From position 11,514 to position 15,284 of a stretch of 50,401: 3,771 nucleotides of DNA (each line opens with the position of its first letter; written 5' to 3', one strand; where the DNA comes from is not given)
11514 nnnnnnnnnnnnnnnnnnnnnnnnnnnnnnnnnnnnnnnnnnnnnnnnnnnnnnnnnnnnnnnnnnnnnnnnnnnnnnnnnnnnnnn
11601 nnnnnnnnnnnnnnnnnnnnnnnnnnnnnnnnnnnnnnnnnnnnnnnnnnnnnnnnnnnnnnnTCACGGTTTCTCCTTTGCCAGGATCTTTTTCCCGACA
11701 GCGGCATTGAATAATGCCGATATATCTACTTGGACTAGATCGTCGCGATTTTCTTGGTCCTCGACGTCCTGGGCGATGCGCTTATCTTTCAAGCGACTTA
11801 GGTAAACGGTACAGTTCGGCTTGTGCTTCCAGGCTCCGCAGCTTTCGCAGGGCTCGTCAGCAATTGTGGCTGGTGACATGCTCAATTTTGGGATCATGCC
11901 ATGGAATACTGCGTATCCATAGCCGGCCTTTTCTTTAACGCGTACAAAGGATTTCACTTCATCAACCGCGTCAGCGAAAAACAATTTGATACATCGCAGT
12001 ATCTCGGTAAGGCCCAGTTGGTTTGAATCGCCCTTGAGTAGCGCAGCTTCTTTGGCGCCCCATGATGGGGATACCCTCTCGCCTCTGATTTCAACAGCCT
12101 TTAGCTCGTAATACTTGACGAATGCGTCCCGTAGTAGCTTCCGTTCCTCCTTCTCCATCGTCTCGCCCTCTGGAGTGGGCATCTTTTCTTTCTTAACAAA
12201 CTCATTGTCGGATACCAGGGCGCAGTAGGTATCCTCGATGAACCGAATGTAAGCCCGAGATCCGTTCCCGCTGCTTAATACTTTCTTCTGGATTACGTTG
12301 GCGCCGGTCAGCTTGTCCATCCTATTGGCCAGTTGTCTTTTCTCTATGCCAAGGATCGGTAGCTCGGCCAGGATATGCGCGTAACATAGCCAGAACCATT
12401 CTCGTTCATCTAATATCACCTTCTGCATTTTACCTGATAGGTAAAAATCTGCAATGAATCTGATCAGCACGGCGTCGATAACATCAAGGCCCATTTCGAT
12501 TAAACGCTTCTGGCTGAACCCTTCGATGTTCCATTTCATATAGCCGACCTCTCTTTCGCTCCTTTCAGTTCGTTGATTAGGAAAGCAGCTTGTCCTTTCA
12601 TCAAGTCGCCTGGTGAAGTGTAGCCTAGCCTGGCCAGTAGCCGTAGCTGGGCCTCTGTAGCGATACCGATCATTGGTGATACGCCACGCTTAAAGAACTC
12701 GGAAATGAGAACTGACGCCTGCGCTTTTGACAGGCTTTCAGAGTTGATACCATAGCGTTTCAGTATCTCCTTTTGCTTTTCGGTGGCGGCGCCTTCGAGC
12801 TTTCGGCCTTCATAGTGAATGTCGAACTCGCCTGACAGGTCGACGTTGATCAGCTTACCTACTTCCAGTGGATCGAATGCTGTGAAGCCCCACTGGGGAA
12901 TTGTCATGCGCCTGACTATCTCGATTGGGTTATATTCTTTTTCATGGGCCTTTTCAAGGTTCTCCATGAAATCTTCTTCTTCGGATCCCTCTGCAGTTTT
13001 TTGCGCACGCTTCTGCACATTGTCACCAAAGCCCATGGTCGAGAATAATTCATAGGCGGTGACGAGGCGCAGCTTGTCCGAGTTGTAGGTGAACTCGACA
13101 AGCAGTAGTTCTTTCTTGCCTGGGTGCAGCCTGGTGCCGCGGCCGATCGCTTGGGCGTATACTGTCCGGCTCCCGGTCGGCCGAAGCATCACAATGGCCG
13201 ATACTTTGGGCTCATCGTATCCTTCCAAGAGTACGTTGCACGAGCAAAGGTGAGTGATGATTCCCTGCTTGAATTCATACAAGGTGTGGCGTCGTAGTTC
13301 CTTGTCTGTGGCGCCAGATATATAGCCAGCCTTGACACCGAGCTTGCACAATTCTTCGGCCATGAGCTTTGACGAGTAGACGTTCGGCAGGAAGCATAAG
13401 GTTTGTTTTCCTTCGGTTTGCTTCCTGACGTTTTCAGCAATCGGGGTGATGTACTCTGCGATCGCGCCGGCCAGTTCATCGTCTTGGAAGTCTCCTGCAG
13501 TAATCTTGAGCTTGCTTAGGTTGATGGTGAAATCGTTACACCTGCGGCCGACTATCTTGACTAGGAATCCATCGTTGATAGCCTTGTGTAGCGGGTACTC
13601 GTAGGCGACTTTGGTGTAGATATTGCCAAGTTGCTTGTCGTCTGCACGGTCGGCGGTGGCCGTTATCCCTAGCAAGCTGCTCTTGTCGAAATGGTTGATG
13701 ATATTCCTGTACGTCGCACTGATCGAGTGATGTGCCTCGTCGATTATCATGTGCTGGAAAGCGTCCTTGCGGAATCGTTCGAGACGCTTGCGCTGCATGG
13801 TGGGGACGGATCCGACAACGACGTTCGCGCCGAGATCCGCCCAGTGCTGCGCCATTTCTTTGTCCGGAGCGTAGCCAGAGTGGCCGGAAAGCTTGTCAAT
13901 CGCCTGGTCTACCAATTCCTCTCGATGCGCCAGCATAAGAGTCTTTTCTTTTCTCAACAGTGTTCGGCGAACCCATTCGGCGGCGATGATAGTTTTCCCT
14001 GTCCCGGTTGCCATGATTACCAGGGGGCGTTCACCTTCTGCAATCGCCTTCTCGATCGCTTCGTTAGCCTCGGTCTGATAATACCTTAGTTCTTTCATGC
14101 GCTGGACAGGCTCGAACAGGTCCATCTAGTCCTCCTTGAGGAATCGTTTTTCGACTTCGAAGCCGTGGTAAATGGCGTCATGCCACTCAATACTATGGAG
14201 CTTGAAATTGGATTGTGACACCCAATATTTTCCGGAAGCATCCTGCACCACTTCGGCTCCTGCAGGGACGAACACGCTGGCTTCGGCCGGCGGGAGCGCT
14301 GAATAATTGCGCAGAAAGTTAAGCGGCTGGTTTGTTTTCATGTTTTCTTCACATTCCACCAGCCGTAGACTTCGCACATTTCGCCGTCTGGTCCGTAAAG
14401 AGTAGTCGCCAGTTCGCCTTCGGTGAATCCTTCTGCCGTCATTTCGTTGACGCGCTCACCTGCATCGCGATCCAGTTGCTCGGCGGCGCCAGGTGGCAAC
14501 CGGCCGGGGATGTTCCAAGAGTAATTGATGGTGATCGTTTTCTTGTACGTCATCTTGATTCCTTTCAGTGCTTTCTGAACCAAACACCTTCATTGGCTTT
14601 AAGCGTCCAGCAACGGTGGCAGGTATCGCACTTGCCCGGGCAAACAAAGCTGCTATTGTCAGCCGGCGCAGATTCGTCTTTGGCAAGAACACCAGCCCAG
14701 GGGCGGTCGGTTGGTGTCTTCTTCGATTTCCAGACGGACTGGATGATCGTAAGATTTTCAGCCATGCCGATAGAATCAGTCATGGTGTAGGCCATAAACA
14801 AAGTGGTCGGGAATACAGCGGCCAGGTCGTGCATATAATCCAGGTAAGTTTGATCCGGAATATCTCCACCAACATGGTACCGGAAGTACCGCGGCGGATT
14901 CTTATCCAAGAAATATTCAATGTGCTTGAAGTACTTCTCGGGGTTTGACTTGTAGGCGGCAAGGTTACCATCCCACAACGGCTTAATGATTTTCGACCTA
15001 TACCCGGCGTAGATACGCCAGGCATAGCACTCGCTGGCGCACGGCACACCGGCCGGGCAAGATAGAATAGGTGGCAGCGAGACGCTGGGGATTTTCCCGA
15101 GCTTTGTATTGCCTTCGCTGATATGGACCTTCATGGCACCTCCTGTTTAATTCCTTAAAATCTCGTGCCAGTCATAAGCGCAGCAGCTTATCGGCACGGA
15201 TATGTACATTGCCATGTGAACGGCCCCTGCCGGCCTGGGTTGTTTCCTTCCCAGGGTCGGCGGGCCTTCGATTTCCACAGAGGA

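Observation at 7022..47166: An 18-bp perfect palindrome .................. occurs 10 times, each at the head of a gene or operon, on both gene blocks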

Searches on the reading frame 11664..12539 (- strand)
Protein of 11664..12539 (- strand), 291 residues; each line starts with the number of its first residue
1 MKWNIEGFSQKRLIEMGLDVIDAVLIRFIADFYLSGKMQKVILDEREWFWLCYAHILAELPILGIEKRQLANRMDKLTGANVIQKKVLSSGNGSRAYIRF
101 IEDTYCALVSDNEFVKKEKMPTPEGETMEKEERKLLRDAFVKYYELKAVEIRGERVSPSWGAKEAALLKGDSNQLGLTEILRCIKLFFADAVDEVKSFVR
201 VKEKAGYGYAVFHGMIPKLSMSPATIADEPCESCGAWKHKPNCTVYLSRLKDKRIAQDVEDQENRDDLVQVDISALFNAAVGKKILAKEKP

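Call 27: search_protein_families(library=pfam, max_evalue=0.01, proteins=[window:11664-12539:-])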
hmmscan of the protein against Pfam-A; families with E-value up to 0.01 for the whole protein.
window:11664-12539:- (291 aa): 0 families

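Call 105: search_protein_families(library=ncbifam, max_evalue=0.001, proteins=[window:11664-12539:-])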
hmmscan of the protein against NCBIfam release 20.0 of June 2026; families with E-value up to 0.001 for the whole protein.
window:11664-12539:- (291 aa): 0 families

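Call 106: search_protein_families(library=padloc, max_evalue=0.001, proteins=[window:11664-12539:-])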
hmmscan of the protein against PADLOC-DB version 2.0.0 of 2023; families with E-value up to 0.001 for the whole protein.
window:11664-12539:- (291 aa): 0 families

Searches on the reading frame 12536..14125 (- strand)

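Call 27: search_protein_families(library=pfam, max_evalue=0.01, proteins=[window:12536-14125:-])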
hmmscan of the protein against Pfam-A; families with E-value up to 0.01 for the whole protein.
window:12536-14125:- (529 aa): 6 families
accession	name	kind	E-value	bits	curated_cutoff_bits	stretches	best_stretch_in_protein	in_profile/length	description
PF04851.21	ResIII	-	2.2e-31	109.4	22.5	1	11-159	2-163/164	Type III restriction enzyme, res subunit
PF00271.37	Helicase_C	-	1.9e-13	51.1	23.5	1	233-333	10-109/110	Helicase conserved C-terminal domain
PF00270.35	DEAD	-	5.5e-13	49.4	26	1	22-160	6-162/167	DEAD/DEAH box helicase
PF18766.7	SWI2_SNF2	-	3.5e-11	43.6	26.7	1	17-192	2-189/221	SWI2/SNF2 ATPase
PF13086.12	AAA_11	-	0.00094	19.5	27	0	20-81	6-74/257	AAA domain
PF07652.20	Flavi_DEAD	-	0.0039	17.6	21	1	33-148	6-123/148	Flavivirus DEAD domain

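Call 105: search_protein_families(library=ncbifam, max_evalue=0.001, proteins=[window:12536-14125:-])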
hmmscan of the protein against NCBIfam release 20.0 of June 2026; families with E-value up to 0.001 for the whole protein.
window:12536-14125:- (529 aa): 15 families
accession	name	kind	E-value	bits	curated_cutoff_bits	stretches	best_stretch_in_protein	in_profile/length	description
NF053632.1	heli_RadD_YejH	equivalog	2.5e-38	131.7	720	1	12-349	2-358/573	DNA repair helicase RadD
NF046051.1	restrict_EcoAI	equivalog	1.2e-34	119.8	550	1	7-372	152-546/768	EcoAI/FtnUII family type I restriction enzme subunit R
NF008521.0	PRK11448.1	equivalog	3.1e-20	71.9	729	2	12-81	413-485/1123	type I restriction-modification system endonuclease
TIGR04095.1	dnd_restrict_1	equivalog_domain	2.1e-16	60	600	3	113-190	122-204/451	DNA phosphorothioation system restriction enzyme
NF010337.0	PRK13766.1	equivalog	2.8e-13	48.9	610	2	12-159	16-174/781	Hef nuclease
NF045503.1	repair_heli_XPB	equivalog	4.6e-12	45.3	610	1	11-333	182-508/548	DNA repair helicase XPB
TIGR00348.1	hsdR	subfamily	1.2e-08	34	284.55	1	33-237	269-491/674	HsdR family type I site-specific deoxyribonuclease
NF042913.1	CyRepA1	equivalog_domain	1.3e-08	34.3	200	1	39-138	10-101/595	plasmid replication protein, CyRepA1 family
NF003673.1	PRK05298.1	equivalog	1.6e-07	30.1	743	0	252-337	452-546/653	excinuclease ABC subunit UvrB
TIGR00631.1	uvrb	equivalog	7.6e-07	27.7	750.1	0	251-340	451-549/658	excinuclease ABC subunit UvrB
NF008394.0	PRK11192.1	equivalog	4.9e-06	25.6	507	1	232-333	240-341/441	ATP-dependent RNA helicase SrmB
TIGR00603.1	rad25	subfamily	0.00013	20.4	328.7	0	113-165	368-420/734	DNA repair helicase rad25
NF012027.0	PRK15483.1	equivalog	0.00018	19.6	564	0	298-333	510-545/986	type III restriction-modification system endonuclease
NF007882.0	PRK10590.1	equivalog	0.00048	19.2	743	1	238-341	244-347/456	ATP-dependent RNA helicase RhlE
TIGR00614.1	recQ_fam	subfamily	0.00067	18.6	219.8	0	202-332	185-319/470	RecQ family ATP-dependent DNA helicase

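Call 106: search_protein_families(library=padloc, max_evalue=0.001, proteins=[window:12536-14125:-])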
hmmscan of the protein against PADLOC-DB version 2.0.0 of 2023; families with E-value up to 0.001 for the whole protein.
window:12536-14125:- (529 aa): 20 families
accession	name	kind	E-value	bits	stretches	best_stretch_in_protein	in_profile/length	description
PDLC03659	mREase_IV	-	2.7e-34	116.2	1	24-346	232-566/945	Type IV methyl-directed restriction enzyme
PDLC03658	mREase_IV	-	5.1e-31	105.2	1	26-350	235-562/953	Type IV methyl-directed restriction enzyme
PDLC03049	REase_I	-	1.4e-24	84.2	1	9-190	164-355/807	Type I restriction enzyme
PDLC02707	PbeA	-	2.1e-23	80.8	2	10-190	250-449/672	PbeA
PDLC03047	REase_I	-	6.2e-23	78.5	1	14-219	345-553/1107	Type I restriction enzyme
PDLC02704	PbeA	-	2.3e-18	64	2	12-190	254-454/682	PbeA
PDLC03042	REase_I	-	2.1e-14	49.9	1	12-77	444-512/1170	Type I restriction enzyme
PDLC02706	PbeA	-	4.8e-14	49.9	2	268-339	597-665/722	PbeA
PDLC01439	typeIV_DinG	-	2.3e-08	31.2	1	11-78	15-78/575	CAS-IV-A; associated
PDLC03597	REase_MTase_IIG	-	4.7e-07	25.7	1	8-56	163-211/1646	Type IIG restriction enzyme-methyltransferase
PDLC03928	PsyrT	-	9e-07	25.5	0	241-334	243-336/689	-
PDLC03648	REase_III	-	1.2e-06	25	0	294-338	315-359/871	Type III restriction enzyme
PDLC02703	PbeA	-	1.4e-06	25.2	0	278-345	544-613/626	PbeA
PDLC01089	C3a193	-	9.2e-06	22.3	1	247-348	501-595/983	poss. alt. Cas3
PDLC03649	REase_III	-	9.7e-05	18.4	1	294-333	499-538/973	Type III restriction enzyme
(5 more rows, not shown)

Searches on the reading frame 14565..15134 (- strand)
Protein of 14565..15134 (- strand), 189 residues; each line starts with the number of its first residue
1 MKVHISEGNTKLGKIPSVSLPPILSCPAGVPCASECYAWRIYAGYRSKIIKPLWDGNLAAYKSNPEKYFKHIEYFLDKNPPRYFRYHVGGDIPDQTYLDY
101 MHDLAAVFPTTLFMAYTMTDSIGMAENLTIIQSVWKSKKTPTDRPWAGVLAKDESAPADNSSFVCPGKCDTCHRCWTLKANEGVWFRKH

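Call 27: search_protein_families(library=pfam, max_evalue=0.01, proteins=[window:14565-15134:-])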
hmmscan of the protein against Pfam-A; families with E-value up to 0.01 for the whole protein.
window:14565-15134:- (189 aa): 1 family
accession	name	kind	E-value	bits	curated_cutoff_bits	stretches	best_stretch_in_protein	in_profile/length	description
PF17338.8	GP88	-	6.5e-13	49.5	24.4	1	11-118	19-136/230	Gene product 88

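Call 106: search_protein_families(library=padloc, max_evalue=0.001, proteins=[window:14565-15134:-])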
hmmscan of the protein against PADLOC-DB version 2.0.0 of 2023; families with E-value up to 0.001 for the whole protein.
window:14565-15134:- (189 aa): 0 families
